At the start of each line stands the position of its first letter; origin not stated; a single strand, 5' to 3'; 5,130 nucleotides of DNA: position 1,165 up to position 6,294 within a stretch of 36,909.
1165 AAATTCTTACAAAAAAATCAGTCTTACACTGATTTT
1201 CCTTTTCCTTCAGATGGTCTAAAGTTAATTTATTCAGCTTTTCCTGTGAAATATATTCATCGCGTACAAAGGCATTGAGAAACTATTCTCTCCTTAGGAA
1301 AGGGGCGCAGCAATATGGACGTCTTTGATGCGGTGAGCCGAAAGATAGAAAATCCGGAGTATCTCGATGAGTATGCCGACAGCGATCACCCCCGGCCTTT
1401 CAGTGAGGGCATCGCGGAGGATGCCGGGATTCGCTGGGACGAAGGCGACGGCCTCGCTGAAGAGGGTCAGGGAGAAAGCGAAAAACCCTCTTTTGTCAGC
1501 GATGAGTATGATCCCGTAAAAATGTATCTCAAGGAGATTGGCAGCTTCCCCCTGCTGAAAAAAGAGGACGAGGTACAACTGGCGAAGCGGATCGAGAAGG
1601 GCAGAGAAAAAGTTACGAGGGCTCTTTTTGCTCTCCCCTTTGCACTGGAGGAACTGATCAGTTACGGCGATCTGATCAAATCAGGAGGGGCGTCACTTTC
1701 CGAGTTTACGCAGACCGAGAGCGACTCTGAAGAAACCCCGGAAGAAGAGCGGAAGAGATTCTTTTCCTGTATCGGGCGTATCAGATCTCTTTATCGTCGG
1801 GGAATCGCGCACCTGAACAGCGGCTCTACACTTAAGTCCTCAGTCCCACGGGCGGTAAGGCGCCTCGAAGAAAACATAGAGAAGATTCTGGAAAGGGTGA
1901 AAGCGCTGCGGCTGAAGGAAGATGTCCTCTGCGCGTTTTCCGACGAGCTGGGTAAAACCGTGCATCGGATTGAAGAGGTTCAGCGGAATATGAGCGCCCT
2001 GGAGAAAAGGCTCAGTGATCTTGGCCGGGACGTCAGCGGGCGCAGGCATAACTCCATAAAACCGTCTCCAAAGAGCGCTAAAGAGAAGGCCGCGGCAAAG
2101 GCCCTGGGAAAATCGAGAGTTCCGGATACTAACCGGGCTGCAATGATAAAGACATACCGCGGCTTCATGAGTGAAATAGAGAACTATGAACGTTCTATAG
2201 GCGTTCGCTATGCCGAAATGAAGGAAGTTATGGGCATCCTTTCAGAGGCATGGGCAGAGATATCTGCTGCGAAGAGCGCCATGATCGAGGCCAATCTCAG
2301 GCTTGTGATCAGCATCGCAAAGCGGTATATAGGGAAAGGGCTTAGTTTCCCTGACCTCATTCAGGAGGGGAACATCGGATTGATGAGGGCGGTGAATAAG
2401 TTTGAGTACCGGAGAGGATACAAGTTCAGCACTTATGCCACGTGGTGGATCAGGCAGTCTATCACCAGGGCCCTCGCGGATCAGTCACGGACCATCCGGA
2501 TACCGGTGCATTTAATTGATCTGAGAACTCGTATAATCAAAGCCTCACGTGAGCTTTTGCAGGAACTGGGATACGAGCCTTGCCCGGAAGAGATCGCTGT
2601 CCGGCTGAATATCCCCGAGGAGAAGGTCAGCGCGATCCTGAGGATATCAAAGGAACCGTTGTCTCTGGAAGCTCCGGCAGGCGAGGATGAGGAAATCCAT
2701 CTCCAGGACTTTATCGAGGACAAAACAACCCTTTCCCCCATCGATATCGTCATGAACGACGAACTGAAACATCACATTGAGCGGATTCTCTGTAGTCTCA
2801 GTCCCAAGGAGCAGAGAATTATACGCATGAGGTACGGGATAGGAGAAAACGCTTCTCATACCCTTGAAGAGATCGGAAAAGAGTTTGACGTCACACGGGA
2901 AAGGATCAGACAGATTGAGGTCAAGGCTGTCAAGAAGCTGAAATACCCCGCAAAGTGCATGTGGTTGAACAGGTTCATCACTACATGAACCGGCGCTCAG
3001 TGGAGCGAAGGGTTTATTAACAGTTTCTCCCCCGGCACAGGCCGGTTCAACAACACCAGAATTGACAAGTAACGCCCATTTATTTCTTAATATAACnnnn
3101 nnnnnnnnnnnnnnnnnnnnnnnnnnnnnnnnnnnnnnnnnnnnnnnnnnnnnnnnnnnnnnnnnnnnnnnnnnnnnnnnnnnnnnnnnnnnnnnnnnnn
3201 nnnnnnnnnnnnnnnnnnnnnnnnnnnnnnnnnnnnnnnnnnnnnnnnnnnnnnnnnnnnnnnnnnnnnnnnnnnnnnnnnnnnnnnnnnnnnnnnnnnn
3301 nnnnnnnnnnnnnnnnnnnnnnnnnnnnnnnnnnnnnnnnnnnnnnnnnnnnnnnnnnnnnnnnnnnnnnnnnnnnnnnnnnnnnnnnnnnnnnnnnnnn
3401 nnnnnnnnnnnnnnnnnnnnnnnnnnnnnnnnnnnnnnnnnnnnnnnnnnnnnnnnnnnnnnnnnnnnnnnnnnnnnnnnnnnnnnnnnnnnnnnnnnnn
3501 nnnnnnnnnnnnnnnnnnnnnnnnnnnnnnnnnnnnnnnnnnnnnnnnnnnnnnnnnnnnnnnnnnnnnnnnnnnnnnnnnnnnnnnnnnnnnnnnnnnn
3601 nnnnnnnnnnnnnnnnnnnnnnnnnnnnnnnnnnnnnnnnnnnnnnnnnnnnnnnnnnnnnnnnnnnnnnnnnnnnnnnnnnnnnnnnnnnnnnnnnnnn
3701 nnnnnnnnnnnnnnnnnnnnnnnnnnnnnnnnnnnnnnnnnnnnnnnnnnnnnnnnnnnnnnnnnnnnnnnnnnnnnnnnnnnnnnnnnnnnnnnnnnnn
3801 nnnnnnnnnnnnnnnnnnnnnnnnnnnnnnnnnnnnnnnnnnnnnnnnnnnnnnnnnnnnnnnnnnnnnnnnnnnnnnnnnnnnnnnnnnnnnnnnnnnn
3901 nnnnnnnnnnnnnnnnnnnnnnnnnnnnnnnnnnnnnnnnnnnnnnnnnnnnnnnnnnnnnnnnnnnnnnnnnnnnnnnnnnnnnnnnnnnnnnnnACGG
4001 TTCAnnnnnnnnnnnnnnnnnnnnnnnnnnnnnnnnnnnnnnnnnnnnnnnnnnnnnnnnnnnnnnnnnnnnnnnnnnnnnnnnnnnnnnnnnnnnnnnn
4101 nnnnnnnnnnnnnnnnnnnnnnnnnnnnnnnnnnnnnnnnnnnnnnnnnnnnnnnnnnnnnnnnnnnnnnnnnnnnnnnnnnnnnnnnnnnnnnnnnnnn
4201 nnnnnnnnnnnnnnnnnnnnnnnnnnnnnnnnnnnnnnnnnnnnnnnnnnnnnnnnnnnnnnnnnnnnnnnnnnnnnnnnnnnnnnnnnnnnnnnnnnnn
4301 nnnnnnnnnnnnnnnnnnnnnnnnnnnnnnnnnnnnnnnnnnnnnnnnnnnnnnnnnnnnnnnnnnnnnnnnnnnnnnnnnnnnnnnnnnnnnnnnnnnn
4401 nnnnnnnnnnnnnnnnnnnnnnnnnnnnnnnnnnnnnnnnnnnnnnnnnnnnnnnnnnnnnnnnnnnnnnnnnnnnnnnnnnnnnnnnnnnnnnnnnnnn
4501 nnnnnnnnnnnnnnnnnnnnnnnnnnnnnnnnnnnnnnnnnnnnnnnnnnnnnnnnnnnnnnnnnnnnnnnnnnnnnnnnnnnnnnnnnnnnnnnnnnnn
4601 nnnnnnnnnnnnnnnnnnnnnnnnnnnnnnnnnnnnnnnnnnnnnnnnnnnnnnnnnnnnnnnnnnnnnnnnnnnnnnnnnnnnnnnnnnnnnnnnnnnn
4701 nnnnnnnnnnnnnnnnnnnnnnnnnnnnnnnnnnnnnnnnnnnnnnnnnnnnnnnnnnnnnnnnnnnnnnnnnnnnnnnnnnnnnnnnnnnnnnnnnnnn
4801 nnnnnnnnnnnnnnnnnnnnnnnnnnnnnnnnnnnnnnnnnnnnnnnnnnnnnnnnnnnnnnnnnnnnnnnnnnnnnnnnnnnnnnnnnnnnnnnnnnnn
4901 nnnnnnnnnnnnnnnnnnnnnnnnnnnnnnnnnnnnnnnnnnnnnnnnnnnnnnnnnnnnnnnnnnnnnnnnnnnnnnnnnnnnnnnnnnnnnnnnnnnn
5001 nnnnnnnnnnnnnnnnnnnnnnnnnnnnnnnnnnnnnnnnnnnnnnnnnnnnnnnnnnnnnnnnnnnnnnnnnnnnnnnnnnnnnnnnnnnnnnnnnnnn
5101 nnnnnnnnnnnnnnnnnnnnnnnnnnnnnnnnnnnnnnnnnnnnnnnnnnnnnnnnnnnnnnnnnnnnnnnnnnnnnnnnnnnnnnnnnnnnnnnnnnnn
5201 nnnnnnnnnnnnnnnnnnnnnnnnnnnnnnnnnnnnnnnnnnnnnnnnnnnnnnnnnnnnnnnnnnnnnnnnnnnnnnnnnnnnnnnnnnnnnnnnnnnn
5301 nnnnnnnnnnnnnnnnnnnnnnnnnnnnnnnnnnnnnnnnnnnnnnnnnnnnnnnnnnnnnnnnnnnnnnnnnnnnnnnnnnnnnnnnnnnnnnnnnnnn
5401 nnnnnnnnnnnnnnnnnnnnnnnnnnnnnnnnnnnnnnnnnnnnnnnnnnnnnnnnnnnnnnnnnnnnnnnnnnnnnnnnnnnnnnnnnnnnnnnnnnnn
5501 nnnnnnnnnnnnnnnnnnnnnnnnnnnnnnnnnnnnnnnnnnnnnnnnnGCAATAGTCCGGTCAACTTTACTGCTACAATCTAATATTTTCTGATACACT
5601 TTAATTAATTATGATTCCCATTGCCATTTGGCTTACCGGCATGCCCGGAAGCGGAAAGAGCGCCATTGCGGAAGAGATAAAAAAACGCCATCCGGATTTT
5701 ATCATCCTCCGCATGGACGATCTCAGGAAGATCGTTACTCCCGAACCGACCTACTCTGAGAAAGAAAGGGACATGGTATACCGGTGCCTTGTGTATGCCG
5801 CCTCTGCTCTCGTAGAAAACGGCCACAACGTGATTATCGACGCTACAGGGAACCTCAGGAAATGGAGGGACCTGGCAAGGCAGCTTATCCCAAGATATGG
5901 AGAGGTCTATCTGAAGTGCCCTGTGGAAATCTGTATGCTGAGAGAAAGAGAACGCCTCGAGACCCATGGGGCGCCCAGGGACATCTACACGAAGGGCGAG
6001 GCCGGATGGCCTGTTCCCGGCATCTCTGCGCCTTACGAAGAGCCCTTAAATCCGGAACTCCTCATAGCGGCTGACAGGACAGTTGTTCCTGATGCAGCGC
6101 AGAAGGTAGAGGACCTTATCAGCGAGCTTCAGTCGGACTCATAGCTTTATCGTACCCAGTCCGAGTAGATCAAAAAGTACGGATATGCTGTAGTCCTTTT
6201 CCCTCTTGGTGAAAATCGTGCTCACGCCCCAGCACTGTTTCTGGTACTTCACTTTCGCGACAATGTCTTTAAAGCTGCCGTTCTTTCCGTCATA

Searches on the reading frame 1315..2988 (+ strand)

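Call 6: search_protein_families(library=pfam, proteins=[window:1315-2988:+])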
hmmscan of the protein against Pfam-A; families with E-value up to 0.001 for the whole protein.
window:1315-2988:+ (557 aa): 4 families
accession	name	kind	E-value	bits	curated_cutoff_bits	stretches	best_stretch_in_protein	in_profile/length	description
PF04539.22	Sigma70_r3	-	3.6e-23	81.9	25.3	1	404-477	3-76/78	Sigma-70 region 3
PF04542.20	Sigma70_r2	-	6e-23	80.9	24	1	323-393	1-71/71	Sigma-70 region 2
PF04545.22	Sigma70_r4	-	1.3e-20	73.1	24.1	1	493-543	3-49/50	Sigma-70, region 4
PF00140.25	Sigma70_r1_2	-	5.2e-15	55.6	22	1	66-98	1-33/34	Sigma-70 factor, region 1.2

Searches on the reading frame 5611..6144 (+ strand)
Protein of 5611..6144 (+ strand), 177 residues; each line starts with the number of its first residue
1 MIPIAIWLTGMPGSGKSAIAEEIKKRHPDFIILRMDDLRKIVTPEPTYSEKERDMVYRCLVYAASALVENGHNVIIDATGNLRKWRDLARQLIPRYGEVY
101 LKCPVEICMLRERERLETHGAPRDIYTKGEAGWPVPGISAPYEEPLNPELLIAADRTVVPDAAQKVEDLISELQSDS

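Call 6: search_protein_families(library=pfam, proteins=[window:5611-6144:+])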
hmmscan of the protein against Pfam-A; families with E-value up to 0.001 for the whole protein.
window:5611-6144:+ (177 aa): 7 families
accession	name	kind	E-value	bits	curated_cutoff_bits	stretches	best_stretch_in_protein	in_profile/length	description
PF01583.26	APS_kinase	-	1.1e-21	77.9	21.1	1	4-152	3-151/152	Adenylylsulphate kinase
PF13671.12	AAA_33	-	3.7e-16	60.1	27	1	6-124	2-127/143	AAA domain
PF13238.12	AAA_18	-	4.6e-10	40.5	29.4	1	6-117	1-113/128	AAA domain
PF07931.18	CPT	-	8.1e-08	32.7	22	1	6-116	4-129/172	Chloramphenicol phosphotransferase-like protein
PF08433.16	KTI12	-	7.7e-07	29.3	22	1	6-126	4-130/271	Chromatin associated protein KTI12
PF06414.18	Zeta_toxin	-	3.6e-06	27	22.3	1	3-79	16-103/199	Zeta toxin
PF13207.12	AAA_17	-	0.00049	20.8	27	0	9-45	1-37/136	AAA domain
